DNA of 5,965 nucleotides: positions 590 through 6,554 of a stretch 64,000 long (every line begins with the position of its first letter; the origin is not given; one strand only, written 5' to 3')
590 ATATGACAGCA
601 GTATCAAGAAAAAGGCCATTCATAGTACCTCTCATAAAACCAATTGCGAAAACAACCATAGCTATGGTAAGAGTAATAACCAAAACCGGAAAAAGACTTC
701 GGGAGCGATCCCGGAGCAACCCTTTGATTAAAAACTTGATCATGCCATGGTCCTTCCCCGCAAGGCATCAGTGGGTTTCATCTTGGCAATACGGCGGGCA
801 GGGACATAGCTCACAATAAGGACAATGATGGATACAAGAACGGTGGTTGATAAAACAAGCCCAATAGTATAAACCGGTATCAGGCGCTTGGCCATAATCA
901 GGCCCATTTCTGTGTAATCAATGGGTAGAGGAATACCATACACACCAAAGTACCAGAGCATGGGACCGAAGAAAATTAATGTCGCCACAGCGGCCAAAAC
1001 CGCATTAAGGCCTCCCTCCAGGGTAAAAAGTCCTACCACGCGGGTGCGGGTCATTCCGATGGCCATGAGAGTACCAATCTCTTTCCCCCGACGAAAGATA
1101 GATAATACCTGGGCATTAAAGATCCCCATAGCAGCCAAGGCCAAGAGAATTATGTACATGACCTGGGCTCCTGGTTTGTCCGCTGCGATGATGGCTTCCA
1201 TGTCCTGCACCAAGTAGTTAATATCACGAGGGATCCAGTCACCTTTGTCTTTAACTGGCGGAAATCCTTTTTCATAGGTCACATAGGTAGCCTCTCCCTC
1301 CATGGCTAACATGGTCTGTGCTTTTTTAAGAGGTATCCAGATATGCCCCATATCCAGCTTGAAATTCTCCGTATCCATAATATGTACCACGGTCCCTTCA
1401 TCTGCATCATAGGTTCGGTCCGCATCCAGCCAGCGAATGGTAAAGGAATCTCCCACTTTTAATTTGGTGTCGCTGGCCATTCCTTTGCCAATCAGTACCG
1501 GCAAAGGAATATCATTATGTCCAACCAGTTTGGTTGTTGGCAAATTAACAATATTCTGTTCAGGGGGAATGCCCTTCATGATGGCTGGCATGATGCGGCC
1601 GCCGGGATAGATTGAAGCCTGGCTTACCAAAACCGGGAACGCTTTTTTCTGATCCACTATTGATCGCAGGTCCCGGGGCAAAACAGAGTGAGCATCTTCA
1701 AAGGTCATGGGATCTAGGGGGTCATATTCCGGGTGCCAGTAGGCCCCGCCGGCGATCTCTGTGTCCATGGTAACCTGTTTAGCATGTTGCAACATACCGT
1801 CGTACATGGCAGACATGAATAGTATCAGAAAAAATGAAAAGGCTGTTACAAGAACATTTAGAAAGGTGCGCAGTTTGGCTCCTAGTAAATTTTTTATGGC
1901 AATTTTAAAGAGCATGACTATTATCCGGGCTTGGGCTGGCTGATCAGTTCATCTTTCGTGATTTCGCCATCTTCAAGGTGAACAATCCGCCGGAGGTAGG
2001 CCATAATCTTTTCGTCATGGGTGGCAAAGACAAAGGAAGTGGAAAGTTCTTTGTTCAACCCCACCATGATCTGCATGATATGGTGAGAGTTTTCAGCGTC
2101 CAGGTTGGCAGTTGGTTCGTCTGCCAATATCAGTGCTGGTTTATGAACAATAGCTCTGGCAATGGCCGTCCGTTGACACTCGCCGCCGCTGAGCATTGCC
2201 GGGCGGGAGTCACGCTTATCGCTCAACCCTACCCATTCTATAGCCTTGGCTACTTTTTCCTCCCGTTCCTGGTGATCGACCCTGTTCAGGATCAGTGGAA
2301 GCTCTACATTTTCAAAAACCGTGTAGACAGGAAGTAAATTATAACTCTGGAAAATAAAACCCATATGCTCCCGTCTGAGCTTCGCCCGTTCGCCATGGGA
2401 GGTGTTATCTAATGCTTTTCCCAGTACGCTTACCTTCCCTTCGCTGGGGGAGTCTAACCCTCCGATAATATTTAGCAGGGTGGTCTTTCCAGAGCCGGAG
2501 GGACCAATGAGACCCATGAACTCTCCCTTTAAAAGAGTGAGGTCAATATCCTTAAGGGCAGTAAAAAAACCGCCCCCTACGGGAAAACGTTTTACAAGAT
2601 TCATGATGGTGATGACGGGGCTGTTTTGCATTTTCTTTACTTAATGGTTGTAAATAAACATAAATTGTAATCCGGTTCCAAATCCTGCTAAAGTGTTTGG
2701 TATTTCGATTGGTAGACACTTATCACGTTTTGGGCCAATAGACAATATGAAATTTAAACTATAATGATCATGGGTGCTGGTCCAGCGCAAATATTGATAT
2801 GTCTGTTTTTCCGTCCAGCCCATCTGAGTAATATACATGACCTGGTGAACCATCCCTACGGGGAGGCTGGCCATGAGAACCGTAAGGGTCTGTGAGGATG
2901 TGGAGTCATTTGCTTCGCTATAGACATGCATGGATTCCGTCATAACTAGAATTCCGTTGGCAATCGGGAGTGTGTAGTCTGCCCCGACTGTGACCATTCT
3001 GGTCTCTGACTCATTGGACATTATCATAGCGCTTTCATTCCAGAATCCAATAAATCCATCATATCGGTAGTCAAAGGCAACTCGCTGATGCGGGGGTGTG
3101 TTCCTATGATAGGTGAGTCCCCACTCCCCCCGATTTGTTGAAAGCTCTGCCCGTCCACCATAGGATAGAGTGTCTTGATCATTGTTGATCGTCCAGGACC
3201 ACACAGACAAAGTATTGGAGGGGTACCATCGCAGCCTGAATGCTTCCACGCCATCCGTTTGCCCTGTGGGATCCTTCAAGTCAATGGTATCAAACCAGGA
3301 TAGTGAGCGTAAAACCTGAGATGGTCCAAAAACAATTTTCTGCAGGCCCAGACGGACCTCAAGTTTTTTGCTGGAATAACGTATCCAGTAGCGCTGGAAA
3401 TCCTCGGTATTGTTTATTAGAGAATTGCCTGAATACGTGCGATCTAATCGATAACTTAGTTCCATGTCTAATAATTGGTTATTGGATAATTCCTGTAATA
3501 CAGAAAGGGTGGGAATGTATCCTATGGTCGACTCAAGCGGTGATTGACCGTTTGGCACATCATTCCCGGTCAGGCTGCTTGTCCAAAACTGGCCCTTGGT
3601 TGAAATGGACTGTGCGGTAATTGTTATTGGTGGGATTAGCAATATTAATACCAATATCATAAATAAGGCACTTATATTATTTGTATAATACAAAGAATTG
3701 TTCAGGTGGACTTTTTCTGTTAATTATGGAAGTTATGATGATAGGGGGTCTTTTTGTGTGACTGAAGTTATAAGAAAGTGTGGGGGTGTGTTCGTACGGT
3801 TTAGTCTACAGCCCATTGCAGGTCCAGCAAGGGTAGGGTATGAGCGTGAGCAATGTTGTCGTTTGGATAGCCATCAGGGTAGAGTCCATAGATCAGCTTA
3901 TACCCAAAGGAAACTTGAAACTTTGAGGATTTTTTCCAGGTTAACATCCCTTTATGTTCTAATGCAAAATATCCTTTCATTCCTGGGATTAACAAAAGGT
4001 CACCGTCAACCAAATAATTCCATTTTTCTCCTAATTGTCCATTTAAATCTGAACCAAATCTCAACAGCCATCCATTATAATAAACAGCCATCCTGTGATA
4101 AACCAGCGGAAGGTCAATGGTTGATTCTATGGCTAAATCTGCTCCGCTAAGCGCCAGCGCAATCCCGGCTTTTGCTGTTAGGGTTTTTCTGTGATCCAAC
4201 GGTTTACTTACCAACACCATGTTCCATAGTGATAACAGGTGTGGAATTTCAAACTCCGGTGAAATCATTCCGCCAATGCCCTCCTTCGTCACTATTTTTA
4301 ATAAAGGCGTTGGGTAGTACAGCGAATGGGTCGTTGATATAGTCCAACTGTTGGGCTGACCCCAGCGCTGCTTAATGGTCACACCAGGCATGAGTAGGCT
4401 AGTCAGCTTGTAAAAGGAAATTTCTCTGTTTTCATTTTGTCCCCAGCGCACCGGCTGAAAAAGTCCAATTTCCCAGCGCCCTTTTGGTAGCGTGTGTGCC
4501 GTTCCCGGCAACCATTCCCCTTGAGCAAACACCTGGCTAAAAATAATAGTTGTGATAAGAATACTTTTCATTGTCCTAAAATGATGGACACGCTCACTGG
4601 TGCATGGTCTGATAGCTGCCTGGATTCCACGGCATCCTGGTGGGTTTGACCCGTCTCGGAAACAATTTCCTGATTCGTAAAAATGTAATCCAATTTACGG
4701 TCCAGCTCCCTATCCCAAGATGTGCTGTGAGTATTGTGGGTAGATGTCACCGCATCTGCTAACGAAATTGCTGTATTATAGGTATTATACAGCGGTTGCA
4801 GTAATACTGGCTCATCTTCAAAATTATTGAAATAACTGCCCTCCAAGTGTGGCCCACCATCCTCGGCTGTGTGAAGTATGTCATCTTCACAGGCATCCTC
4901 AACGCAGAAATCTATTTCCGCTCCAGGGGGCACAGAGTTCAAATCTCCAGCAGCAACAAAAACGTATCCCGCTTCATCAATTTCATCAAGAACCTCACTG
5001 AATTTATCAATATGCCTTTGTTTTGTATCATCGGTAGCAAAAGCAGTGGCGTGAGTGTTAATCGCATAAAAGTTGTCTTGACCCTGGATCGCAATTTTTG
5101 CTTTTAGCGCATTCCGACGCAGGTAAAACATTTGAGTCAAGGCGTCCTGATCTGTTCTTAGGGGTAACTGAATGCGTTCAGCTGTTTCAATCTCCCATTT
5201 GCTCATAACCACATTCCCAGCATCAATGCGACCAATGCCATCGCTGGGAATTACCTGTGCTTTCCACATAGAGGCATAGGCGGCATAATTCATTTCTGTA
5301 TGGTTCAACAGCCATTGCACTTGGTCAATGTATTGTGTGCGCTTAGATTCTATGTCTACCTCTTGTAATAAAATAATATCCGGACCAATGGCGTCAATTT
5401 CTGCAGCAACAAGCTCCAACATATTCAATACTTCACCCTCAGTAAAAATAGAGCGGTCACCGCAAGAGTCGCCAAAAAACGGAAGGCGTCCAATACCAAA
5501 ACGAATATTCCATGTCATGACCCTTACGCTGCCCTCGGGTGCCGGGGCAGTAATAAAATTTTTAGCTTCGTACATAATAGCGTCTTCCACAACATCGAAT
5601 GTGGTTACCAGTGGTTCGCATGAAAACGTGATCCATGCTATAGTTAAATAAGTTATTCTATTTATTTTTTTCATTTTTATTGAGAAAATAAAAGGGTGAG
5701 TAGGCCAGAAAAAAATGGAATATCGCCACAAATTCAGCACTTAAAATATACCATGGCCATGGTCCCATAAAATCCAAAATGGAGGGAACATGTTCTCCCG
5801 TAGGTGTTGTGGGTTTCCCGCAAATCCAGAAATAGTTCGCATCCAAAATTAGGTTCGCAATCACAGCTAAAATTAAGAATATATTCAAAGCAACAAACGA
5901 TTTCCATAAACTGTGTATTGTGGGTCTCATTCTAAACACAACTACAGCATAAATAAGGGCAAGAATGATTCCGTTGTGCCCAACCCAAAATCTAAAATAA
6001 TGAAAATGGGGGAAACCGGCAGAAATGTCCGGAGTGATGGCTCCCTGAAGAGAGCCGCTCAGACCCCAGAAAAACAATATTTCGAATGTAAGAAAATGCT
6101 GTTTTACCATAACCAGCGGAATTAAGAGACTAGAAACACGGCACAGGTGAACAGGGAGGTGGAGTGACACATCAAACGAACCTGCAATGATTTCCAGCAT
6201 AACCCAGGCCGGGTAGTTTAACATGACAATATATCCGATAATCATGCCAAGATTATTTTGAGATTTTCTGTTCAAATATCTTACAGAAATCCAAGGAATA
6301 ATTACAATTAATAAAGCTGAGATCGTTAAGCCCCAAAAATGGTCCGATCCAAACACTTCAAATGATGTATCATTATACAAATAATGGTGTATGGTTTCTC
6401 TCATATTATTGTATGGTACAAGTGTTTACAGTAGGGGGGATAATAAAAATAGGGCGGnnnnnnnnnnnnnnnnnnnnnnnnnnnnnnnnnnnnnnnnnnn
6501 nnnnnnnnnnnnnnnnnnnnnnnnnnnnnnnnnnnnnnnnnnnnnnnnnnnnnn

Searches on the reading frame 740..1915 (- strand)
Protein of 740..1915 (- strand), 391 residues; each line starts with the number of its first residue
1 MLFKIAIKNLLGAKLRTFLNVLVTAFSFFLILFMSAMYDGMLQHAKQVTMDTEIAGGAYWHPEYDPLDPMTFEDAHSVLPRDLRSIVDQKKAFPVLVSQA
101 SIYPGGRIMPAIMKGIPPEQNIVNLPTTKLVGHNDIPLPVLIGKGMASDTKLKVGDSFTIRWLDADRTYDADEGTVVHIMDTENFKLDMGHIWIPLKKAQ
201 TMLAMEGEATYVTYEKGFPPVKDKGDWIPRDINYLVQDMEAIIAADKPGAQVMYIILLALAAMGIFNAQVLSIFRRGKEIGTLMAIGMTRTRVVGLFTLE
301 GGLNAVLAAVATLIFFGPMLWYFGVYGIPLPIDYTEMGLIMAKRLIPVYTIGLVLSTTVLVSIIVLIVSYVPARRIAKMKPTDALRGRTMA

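Call 40: search_protein_families(library=pfam, proteins=[window:740-1915:-], max_evalue=0.00001)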
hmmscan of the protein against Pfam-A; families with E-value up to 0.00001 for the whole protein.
window:740-1915:- (391 aa): 1 family
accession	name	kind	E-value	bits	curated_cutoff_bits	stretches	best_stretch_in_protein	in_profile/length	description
PF02687.27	FtsX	-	1.4e-11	44.9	25.5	1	253-381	3-120/120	FtsX-like permease C-terminal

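Call 76: find_encoding_contigs(protein=window:740-1915:-, flank=10000, max_places=3)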
Protein window:740-1915:- (391 aa): 3 contigs read that carry it; 3 places shown.
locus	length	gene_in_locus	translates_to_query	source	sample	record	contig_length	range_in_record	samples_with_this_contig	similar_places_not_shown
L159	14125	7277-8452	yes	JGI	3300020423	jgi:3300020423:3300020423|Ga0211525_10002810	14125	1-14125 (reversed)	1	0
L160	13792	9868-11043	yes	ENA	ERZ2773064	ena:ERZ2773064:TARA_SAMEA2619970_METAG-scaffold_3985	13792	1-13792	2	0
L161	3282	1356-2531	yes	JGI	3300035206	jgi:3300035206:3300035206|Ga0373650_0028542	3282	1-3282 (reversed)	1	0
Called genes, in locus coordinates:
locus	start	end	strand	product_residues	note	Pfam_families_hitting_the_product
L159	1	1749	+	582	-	?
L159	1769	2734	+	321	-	PF06267:DUF1028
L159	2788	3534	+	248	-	PF14808:TMEM164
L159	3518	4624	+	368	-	PF03372:Exo_endo_phos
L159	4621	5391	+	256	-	-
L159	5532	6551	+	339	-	-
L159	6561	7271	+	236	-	PF02463:SMC_N (faint), PF00005:ABC_tran, PF13304:AAA_21 (faint)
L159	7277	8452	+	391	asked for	PF02687:FtsX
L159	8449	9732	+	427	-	PF02687:FtsX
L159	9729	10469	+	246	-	PF17131:TP_0789-like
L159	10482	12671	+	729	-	PF00403:HMA, PF00122:E1-E2_ATPase, PF00702:Hydrolase, PF08282:Hydrolase_3 (weak)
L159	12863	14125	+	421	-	?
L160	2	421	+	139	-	?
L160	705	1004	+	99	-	PF03960:ArsC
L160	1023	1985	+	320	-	PF00248:Aldo_ket_red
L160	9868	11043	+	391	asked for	PF02687:FtsX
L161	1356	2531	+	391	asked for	PF02687:FtsX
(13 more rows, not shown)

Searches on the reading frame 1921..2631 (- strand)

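Call 40: search_protein_families(library=pfam, proteins=[window:1921-2631:-], max_evalue=0.00001)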
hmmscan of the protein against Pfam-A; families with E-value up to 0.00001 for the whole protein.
window:1921-2631:- (236 aa): 2 families
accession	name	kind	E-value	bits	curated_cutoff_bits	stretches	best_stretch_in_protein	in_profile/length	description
PF00005.33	ABC_tran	-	4.3e-37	128.2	25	1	26-175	1-137/137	ABC transporter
PF13304.12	AAA_21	-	4.3e-08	34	27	0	38-59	1-22/304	AAA domain, putative AbiEii toxin, Type IV TA system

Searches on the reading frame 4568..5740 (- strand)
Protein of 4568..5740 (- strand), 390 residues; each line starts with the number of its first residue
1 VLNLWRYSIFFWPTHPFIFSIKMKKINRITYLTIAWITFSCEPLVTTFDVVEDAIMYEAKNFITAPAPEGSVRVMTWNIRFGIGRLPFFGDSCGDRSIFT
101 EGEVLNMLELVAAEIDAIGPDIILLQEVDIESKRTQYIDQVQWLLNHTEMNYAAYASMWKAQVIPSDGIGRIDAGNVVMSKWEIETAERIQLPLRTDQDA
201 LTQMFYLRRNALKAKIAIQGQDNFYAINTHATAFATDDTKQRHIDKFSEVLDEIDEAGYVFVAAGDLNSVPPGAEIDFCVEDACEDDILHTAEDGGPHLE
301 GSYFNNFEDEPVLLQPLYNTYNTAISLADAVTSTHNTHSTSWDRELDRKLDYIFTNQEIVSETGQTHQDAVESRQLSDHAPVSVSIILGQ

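Call 40: search_protein_families(library=pfam, proteins=[window:4568-5740:-], max_evalue=0.00001)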
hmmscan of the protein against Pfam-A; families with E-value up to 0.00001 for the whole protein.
window:4568-5740:- (390 aa): 1 family
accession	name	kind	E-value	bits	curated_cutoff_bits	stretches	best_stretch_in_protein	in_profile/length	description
PF03372.29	Exo_endo_phos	-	5e-17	62.8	24.5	1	75-379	1-225/225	Endonuclease/Exonuclease/phosphatase family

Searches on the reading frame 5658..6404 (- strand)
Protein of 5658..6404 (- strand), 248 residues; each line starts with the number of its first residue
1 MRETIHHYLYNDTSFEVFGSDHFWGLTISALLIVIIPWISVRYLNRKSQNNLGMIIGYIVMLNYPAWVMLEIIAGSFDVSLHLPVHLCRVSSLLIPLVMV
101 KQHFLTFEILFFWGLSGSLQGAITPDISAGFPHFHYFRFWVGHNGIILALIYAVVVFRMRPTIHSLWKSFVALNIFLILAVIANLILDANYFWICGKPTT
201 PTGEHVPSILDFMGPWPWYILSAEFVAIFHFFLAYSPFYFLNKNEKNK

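Call 40: search_protein_families(library=pfam, proteins=[window:5658-6404:-], max_evalue=0.00001)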
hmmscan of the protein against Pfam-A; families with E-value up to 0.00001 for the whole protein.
window:5658-6404:- (248 aa): 1 family
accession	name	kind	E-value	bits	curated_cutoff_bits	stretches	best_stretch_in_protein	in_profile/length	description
PF14808.11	TMEM164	-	6.8e-40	137.3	25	1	18-235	2-217/217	TMEM164 family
